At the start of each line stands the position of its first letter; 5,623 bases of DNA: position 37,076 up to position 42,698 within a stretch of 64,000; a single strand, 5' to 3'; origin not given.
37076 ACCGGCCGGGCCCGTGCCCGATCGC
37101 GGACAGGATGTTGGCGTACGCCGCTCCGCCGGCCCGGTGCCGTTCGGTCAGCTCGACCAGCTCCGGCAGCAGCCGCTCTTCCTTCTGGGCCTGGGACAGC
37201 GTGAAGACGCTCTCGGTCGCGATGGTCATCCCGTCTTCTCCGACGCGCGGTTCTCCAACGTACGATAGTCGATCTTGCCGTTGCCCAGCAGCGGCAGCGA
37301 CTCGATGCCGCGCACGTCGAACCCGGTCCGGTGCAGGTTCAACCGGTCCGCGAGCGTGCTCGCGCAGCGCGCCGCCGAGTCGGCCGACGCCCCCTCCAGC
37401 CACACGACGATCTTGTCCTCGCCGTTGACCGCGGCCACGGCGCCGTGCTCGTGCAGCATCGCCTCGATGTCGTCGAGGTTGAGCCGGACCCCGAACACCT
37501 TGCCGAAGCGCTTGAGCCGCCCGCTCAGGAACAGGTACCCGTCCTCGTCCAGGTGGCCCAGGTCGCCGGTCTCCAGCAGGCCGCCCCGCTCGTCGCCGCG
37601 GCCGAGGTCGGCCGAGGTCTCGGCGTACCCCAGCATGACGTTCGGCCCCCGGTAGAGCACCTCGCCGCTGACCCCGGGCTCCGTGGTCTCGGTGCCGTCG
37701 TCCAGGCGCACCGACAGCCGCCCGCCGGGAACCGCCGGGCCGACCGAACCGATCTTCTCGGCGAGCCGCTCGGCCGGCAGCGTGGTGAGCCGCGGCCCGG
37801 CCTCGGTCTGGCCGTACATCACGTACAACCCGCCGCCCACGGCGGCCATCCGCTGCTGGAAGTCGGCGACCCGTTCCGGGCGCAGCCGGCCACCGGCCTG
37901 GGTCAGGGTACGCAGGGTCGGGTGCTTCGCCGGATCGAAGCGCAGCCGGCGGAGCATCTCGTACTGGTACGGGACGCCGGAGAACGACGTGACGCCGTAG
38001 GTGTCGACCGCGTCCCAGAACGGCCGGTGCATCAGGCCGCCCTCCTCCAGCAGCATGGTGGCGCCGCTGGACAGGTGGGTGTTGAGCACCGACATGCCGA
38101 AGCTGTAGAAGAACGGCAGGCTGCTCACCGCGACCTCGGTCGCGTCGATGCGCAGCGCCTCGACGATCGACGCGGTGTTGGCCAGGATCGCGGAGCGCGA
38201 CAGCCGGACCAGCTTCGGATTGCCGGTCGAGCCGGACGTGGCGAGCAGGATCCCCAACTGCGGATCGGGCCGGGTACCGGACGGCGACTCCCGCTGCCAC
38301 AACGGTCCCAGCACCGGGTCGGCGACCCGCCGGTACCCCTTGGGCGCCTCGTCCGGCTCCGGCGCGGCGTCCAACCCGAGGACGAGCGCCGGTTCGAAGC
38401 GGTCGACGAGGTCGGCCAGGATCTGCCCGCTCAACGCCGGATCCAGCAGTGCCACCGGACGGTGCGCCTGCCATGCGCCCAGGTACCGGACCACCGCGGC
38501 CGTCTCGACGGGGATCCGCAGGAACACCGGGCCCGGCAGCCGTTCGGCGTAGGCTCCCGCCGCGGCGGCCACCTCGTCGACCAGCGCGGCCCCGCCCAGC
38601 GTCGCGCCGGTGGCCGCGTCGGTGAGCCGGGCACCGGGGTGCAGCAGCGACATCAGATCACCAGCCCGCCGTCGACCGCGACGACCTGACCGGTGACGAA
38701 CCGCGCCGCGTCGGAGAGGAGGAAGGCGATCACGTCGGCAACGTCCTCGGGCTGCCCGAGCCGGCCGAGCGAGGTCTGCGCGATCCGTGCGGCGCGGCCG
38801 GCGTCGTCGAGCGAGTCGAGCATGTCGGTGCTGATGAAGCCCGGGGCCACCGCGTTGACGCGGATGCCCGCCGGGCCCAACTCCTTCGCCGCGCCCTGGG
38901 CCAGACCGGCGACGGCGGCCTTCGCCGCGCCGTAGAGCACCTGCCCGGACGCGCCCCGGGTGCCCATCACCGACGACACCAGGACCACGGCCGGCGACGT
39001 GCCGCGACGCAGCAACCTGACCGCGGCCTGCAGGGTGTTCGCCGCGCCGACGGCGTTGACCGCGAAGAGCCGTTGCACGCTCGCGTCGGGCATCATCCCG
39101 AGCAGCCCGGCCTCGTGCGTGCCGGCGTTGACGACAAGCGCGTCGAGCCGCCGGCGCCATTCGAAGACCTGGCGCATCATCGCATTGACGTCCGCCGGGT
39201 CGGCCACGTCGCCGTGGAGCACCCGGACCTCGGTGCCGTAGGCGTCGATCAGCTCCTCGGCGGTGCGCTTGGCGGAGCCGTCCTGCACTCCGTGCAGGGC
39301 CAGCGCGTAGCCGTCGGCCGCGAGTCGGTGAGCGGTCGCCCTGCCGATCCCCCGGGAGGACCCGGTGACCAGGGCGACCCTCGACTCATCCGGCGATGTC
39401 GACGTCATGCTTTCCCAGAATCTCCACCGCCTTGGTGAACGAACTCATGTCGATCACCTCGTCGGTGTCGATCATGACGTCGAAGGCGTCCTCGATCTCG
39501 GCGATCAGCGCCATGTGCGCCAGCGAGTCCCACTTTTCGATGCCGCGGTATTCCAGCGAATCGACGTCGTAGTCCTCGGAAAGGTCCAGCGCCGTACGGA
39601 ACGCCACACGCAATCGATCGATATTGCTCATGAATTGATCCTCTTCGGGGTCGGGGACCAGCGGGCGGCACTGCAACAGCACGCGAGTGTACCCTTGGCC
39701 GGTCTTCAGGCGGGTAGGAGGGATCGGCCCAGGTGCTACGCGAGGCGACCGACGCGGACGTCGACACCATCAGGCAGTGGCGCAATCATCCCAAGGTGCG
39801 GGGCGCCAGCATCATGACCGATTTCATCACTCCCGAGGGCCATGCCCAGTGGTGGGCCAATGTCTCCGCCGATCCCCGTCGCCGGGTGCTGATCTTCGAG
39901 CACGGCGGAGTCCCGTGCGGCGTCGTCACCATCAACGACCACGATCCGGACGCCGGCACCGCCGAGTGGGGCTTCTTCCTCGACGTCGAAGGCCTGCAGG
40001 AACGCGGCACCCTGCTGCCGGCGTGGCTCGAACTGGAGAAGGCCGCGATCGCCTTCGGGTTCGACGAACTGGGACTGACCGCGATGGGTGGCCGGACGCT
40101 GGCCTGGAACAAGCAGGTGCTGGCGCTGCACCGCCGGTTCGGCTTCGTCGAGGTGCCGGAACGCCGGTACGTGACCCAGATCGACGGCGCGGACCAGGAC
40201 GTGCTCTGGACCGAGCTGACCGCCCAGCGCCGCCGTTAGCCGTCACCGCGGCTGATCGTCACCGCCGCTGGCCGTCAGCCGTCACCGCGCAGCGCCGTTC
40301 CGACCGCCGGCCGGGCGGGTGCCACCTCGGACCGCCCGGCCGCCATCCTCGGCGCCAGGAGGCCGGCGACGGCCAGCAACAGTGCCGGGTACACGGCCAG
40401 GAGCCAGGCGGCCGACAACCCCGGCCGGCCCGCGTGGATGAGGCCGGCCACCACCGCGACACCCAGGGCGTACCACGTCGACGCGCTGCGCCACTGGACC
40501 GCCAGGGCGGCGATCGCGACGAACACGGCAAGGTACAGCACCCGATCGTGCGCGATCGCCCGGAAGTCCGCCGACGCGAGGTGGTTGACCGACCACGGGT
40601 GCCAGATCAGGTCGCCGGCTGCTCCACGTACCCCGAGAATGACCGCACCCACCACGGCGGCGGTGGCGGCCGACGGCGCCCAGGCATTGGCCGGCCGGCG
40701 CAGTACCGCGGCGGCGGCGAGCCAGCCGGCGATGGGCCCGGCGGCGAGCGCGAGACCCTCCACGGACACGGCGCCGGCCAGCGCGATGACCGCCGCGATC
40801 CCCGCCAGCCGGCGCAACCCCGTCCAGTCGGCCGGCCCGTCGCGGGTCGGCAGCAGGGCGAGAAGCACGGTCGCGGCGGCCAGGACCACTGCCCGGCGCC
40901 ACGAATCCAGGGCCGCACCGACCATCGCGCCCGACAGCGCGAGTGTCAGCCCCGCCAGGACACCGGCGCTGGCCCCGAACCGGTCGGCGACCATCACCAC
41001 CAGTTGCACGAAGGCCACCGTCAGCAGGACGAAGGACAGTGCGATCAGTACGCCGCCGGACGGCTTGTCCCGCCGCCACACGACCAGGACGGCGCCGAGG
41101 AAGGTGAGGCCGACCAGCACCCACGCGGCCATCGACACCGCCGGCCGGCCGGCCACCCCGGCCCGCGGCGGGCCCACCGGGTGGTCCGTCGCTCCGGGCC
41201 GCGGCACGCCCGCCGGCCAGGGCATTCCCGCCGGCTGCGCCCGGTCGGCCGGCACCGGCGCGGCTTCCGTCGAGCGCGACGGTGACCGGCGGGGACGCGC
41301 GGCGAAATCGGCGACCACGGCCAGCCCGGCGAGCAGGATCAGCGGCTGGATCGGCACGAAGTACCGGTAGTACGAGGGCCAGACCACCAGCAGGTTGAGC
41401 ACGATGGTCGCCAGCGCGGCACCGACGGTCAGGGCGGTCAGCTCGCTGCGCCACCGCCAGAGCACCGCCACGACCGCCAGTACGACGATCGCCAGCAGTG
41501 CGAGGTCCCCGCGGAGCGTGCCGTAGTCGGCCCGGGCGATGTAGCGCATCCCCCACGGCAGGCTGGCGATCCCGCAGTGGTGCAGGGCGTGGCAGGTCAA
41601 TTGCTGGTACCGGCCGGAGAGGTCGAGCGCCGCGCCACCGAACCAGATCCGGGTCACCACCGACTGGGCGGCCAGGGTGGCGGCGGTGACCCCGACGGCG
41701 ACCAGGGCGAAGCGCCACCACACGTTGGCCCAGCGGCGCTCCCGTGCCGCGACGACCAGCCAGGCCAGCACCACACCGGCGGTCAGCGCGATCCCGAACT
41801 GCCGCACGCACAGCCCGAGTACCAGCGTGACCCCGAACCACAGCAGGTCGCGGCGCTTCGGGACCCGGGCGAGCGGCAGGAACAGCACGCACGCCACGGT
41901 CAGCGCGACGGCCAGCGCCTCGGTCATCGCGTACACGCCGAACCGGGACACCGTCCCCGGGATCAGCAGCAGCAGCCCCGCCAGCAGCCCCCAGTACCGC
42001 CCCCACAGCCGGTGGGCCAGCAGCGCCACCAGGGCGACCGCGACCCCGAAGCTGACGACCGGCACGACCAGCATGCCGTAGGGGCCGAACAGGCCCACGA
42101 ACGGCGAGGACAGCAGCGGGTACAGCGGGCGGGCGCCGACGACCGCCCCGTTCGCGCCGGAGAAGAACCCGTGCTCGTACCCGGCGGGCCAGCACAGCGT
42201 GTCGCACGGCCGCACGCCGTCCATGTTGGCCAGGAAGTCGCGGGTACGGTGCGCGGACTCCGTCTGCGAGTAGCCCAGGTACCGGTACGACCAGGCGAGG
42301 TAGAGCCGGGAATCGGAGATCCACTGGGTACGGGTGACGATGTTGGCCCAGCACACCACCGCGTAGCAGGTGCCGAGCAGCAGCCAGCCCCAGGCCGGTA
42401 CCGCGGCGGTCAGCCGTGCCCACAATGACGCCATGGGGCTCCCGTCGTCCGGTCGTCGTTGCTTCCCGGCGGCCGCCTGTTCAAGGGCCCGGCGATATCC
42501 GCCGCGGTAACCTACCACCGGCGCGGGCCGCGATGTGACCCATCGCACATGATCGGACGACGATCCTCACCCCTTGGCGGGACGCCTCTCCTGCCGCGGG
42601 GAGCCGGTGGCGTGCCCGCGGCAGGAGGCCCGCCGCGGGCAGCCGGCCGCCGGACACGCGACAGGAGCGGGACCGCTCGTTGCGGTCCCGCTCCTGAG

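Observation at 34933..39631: Five translationally coupled genes: ACP - FabG-like SDR - ANL adenylase - LuxE-like - LuxC-like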

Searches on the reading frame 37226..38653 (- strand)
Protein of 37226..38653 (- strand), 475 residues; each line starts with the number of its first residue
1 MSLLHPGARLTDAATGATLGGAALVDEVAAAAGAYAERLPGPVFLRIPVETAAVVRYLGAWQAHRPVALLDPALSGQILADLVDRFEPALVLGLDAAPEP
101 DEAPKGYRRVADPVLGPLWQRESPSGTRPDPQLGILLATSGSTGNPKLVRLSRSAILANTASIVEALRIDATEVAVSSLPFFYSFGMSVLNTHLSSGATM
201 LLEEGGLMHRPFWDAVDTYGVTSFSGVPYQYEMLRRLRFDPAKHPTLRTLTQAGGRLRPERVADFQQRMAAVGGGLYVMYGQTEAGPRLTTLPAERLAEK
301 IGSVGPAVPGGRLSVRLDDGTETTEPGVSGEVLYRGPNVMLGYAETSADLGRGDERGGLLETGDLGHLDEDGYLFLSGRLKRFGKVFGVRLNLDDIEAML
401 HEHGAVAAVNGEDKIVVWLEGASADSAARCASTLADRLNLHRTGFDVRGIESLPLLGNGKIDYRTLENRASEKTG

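Call 5: search_protein_families(library=pfam, proteins=[window:37226-38653:-], max_evalue=0.01)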
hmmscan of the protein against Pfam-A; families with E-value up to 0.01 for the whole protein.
window:37226-38653:- (475 aa): 1 family
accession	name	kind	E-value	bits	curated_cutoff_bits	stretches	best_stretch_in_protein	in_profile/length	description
PF00501.34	AMP-binding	-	3.5e-42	145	29.9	1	44-343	50-383/384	AMP-binding enzyme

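Call 6: search_protein_families(library=ncbifam, proteins=[window:37226-38653:-], max_evalue=0.01)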
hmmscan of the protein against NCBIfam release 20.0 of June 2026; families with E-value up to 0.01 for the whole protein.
window:37226-38653:- (475 aa): 98 families (the best 25 are shown)
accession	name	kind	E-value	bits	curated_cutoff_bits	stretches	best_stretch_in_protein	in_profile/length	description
TIGR03098.1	ligase_PEP_1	hypoth_equivalog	3.7e-41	141.2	592.35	1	128-467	160-515/517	acyl-CoA ligase (AMP-forming), exosortase A system-associated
NF006386.0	PRK08633.1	equivalog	2e-39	135.1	1221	1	134-473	785-1144/1147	acyl-[ACP]--phospholipid O-acyltransferase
NF004837.0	PRK06187.1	subfamily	7.4e-37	126.8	476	1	135-472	174-524/531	long-chain-fatty-acid--CoA ligase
TIGR01733.1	AA-adenyl-dom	subfamily_domain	1.3e-36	126.3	317.4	1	42-408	27-406/409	amino acid adenylation domain-containing protein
NF004511.1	PRK05852.1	equivalog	3.3e-35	121.7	650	1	23-469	34-503/505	FadD7 family fatty acid--CoA ligase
NF005714.0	PRK07529.1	subfamily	5.5e-33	114.2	632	1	134-409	221-504/640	acyl-CoA synthetase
NF005291.0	PRK06814.1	equivalog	7.9e-33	113.4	1349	1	130-473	792-1133/1140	acyl-[ACP]--phospholipid O-acyltransferase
NF006182.0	PRK08316.1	subfamily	9.1e-33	113.5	663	1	127-424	167-462/523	fatty acyl-CoA synthetase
NF058661.1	cispen_AMP_AmcH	equivalog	1.3e-30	106.3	370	1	42-402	44-391/458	adenylate-forming 2-oxoglutaryl-ACP ligase AmcH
NF009233.0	PRK12583.1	subfamily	1.7e-30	105.9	832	1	137-410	207-480/558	fatty acid CoA ligase family protein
TIGR01923.1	menE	equivalog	1.9e-30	106.1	330.15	1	45-408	29-376/442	o-succinylbenzoate--CoA ligase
NF006572.0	PRK09088.1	equivalog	2.5e-28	99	696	1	73-470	86-487/491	acyl-CoA synthetase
NF002966.0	PRK03640.1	equivalog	4.3e-27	94.9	556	1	136-409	146-411/483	o-succinylbenzoate--CoA ligase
NF005858.0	PRK07787.1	subfamily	9.1e-27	93.6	575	1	15-467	18-469/471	acyl-CoA synthetase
NF006181.0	PRK08314.1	subfamily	1e-24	86.7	705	1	131-473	204-557/563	long-chain-fatty-acid--CoA ligase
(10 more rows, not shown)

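Call 43: search_solved_structures(query=window:37226-38653:-, max_evalue=1e-20)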
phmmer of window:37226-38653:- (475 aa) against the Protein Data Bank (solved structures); distinct sequences matched with E-value up to 1e-20: 9.
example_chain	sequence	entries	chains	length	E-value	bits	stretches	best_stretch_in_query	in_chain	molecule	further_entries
3wvn_A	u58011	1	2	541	1.8e-31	112.7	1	131-466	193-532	Non-ribosomal peptide synthetase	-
6qjz_A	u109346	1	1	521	1.7e-27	99.6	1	132-408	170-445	oxalyl CoA-synthetase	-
3wv4_A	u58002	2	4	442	3.2e-27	98.7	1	131-379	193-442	Non-ribosomal peptide synthetase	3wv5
5ie0_A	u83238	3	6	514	6.3e-27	97.7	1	134-406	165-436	Oxalate--CoA ligase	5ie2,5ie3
8xjz_C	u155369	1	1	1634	2.3e-26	95.8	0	134-463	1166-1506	Peptide synthetase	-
8aff_A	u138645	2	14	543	4.5e-23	85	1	131-405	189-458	Oxalate--CoA ligase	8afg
8wev_A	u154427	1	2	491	2.6e-22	82.5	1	134-461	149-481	Feruloyl-CoA Synthetase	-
8weu_A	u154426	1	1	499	2.8e-22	82.4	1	134-461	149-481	Fatty-acyl-CoA synthase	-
8atd_C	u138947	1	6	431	5.2e-22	81.5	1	131-382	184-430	Oxalate--CoA ligase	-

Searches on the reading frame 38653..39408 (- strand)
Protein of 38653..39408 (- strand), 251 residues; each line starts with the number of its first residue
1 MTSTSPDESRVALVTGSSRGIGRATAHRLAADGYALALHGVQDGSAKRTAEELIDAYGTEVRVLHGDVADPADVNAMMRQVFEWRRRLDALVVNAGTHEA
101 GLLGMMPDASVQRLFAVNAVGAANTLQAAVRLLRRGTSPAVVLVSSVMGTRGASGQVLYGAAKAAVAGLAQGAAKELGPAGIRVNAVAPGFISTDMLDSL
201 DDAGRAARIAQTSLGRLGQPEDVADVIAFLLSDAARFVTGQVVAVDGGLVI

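Call 5: search_protein_families(library=pfam, proteins=[window:38653-39408:-], max_evalue=0.01)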
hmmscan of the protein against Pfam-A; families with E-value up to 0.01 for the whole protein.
window:38653-39408:- (251 aa): 4 families
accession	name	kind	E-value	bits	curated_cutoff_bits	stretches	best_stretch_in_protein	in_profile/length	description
PF13561.12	adh_short_C2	-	4.5e-60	203.6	27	1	18-249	5-235/236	Enoyl-(Acyl carrier protein) reductase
PF00106.31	adh_short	-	2.6e-48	164.5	26.6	1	10-201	1-191/195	short chain dehydrogenase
PF08659.16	KR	-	8.3e-17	62.1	22.6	1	12-174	3-164/180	KR domain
PF01370.27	Epimerase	-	0.00071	19.5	20.9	1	12-149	1-120/240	NAD dependent epimerase/dehydratase family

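Call 6: search_protein_families(library=ncbifam, proteins=[window:38653-39408:-], max_evalue=0.01)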
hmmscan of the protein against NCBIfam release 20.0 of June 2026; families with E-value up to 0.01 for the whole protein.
window:38653-39408:- (251 aa): 233 families (the best 25 are shown)
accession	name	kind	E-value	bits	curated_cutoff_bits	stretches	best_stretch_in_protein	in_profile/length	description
TIGR01830.1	3oxo_ACP_reduc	equivalog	9e-64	215.4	297.75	1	12-250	1-239/239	3-oxoacyl-[acyl-carrier-protein] reductase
NF047420.2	EF_P_mod_YmfI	equivalog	2e-59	201.2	238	1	12-249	2-235/236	elongation factor P 5-aminopentanone reductase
NF005559.1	PRK07231.1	subfamily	3.4e-59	200.4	215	1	9-250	4-248/249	glucose 1-dehydrogenase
NF009466.0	PRK12826.1-2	subfamily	5.2e-59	199.7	222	1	9-249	3-244/248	3-oxoacyl-ACP reductase FabG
NF004198.0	PRK05653.1-3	equivalog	9.5e-58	195.6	296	1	8-251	6-248/248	3-oxoacyl-ACP reductase FabG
NF004197.0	PRK05653.1-1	equivalog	3.8e-56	190.5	332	1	9-250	7-247/249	3-oxoacyl-ACP reductase FabG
NF009468.0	PRK12826.1-4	equivalog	1.3e-52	179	318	1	8-250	6-248/256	SDR family oxidoreductase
NF052558.1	MBtsdlDhBudC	equivalog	1.3e-50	172.3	270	1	9-249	3-241/250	meso-2,3-butanediol dehydrogenase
NF004200.0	PRK05653.1-5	equivalog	4.1e-50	170.6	273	1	10-250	3-242/242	3-oxoacyl-ACP reductase FabG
TIGR02415.1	23BDH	subfamily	3.5e-49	167.5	304.35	1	10-250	1-252/254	acetoin reductase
NF053542.1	FlxB_rubin_SDR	equivalog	4e-48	164.2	340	1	11-249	2-239/239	flexirubin biosynthesis SDR family reductase FlxB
NF053701.1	CsHdxCHCADhChcB2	equivalog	4.1e-48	164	350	1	9-249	3-242/245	cis-4-hydroxycyclohexanecarboxylate dehydrogenase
NF004818.0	PRK06172.1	equivalog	6.1e-48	163.4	336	1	9-250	7-251/253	SDR family oxidoreductase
NF005400.0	PRK06947.1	equivalog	6.2e-48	163.2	367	1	7-248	4-251/252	SDR family oxidoreductase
TIGR01829.1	AcAcCoA_reduct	subfamily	1.1e-47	162.7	302.1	1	10-249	1-240/242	acetoacetyl-CoA reductase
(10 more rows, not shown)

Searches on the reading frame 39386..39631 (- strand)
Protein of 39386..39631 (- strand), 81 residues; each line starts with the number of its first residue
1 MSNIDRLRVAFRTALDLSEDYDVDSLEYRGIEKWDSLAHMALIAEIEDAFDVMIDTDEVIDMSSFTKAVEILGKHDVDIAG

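Call 5: search_protein_families(library=pfam, proteins=[window:39386-39631:-], max_evalue=0.01)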
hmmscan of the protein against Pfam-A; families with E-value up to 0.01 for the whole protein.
window:39386-39631:- (81 aa): 2 families
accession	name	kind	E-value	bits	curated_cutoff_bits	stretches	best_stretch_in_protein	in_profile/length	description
PF00550.31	PP-binding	-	0.0014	19.3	20.8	1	35-64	30-59/67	Phosphopantetheine attachment site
PF14573.12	PP-binding_2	-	0.0051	17.4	32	1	25-62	37-73/96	Acyl-carrier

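Call 6: search_protein_families(library=ncbifam, proteins=[window:39386-39631:-], max_evalue=0.01)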
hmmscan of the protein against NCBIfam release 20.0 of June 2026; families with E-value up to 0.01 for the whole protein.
window:39386-39631:- (81 aa): 3 families
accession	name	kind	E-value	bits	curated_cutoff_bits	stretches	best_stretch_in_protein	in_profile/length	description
NF002150.0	PRK00982.1-4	subfamily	0.00012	22.2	66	1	35-75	38-78/80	acyl carrier protein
NF002148.0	PRK00982.1-2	subfamily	0.00079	19.2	71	1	35-75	37-77/79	acyl carrier protein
NF009104.0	PRK12449.1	equivalog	0.0014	18.6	70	0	35-75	38-78/80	acyl carrier protein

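Call 81: search_solved_structures(query=A4, max_evalue=1)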
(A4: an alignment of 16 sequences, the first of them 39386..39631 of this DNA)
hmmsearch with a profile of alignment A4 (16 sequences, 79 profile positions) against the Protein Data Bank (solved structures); distinct sequences matched with E-value up to 1: 65 (the best 60 are shown).
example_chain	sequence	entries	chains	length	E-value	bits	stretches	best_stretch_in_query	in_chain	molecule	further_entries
2lml_A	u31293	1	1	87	2.4e-07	33.9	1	1-64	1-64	Putative acyl carrier protein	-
2ava_A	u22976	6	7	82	7.4e-05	25.9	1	4-73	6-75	Acyl carrier protein I, chloroplast | Acyl Carrier Protein | ACYL CARRIER PROTEIN 1, CHLOROPLASTIC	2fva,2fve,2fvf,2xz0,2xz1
2n50_A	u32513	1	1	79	9.2e-05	25.6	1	4-58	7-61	Acyl carrier protein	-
1l0i_A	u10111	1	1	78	0.00051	23.3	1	4-75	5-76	Acyl carrier protein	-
8gsa_A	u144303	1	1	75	0.00051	23.3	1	5-60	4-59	Acyl carrier protein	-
4dxe_H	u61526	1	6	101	0.00062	23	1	1-60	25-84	Acyl carrier protein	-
9ka6_C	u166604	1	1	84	0.00068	22.9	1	1-75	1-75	Acyl carrier protein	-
7e42_A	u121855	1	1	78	0.00072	22.8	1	4-74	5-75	Acyl carrier protein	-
9ka7_C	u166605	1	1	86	0.00073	22.8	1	1-75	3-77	Acyl carrier protein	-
2n57_A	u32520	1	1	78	0.0011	22.2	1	3-58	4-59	Acyl carrier protein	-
2fq0_A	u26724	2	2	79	0.0018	21.5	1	5-76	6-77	acyl carrier protein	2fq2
3gzl_A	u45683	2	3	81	0.0019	21.4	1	5-76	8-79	Acyl carrier protein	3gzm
1l0h_A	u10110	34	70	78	0.0022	21.2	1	4-74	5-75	ACYL CARRIER PROTEIN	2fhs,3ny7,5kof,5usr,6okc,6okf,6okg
6u0j_B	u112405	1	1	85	0.0023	21.2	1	4-75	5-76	Acyl carrier protein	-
4ihf_G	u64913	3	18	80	0.0023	21.1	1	4-74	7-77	Acyl carrier protein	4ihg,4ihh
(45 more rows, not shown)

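Call 84: search_solved_structures(query=window:39386-39631:-, max_evalue=1, show_alignments=1)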
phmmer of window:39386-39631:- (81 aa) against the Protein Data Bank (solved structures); distinct sequences matched with E-value up to 1: 7.
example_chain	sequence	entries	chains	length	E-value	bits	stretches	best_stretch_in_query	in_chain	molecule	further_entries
2lml_A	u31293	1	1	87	0.049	17.6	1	3-61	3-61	Putative acyl carrier protein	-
7qv0_D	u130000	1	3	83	0.062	17.3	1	9-71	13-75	Acyl carrier protein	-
9s5i_E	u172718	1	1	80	0.2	15.7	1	9-71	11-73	Acyl carrier protein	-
8gsa_A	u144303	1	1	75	0.36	14.9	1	34-61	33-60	Acyl carrier protein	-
7auf_A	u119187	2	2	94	0.43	14.6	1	11-69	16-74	Similar to acyl carrier protein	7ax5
2ava_A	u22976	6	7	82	0.47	14.5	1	7-72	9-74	Acyl carrier protein I, chloroplast | Acyl Carrier Protein | ACYL CARRIER PROTEIN 1, CHLOROPLASTIC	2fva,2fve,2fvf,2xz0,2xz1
2lki_A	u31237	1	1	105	0.71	13.9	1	24-62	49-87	Putative uncharacterized protein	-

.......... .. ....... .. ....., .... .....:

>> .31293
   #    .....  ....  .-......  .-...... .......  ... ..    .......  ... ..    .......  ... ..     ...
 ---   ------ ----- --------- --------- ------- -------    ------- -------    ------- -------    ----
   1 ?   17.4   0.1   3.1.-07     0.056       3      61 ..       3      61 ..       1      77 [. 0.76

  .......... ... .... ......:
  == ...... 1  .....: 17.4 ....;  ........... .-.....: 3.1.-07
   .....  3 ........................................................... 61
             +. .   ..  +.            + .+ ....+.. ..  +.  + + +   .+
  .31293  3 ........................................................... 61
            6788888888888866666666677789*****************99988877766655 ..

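Call 87: predict_structure(protein=window:39386-39631:-)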
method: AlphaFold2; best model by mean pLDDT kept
length: 81 residues; sequences in the alignment: 1
mean_pLDDT: 50.3   pTM: 0.28
mean pLDDT of the five models: 50.3, 49.2, 48.9, 46.9, 44.6
residues with pLDDT >= 90: 0; 70-90: 0; 50-70: 47; < 50: 34
segments of 3 or more residues with pLDDT < 50: 2-4, 21-36, 73-81
pLDDT, mean of each block of 10 residues (from residue 1): 53 54 45 46 58 53 52 43 33
secondary structure, 60 per line:
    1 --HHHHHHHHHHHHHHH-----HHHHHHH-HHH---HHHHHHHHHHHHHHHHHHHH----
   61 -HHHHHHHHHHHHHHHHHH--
elements in order: H3-17 H23-29 H37-56 H62-79

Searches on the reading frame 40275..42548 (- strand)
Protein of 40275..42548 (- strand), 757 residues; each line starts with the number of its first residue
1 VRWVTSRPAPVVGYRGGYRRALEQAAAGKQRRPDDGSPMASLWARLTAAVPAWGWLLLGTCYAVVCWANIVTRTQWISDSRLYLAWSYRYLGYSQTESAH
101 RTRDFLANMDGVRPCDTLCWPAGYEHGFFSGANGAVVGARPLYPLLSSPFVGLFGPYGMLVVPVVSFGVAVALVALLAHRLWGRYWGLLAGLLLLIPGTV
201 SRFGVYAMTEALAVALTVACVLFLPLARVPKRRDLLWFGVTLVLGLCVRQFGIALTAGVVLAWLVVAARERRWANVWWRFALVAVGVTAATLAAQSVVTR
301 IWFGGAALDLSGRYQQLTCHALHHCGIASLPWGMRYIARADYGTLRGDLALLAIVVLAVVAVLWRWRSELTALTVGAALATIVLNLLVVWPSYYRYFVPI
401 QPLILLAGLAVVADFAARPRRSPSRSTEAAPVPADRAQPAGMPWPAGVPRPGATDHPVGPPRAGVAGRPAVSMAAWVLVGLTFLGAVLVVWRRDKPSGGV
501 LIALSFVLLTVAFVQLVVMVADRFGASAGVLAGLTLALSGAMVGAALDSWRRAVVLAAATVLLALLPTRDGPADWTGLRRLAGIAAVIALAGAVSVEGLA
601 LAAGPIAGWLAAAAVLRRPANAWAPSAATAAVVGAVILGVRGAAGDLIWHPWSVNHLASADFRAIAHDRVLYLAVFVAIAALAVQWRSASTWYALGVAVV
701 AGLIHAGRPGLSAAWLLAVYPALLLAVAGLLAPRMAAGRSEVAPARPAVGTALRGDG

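Call 9: search_protein_families(library=pfam, proteins=[window:40275-42548:-], max_evalue=0.001)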
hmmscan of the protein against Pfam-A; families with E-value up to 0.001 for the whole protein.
window:40275-42548:- (757 aa): 0 families

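Call 46: search_protein_families(library=ncbifam, proteins=[window:40275-42548:-], max_evalue=0.001)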
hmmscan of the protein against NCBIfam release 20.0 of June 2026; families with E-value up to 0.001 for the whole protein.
window:40275-42548:- (757 aa): 1 family
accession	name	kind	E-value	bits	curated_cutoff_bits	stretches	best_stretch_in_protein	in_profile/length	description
NF047440.1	LA3751_2_3_fam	subfamily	0.00029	19.8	200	1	142-281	84-227/460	LA_3751/LA_3752 family putative glycosyltransferase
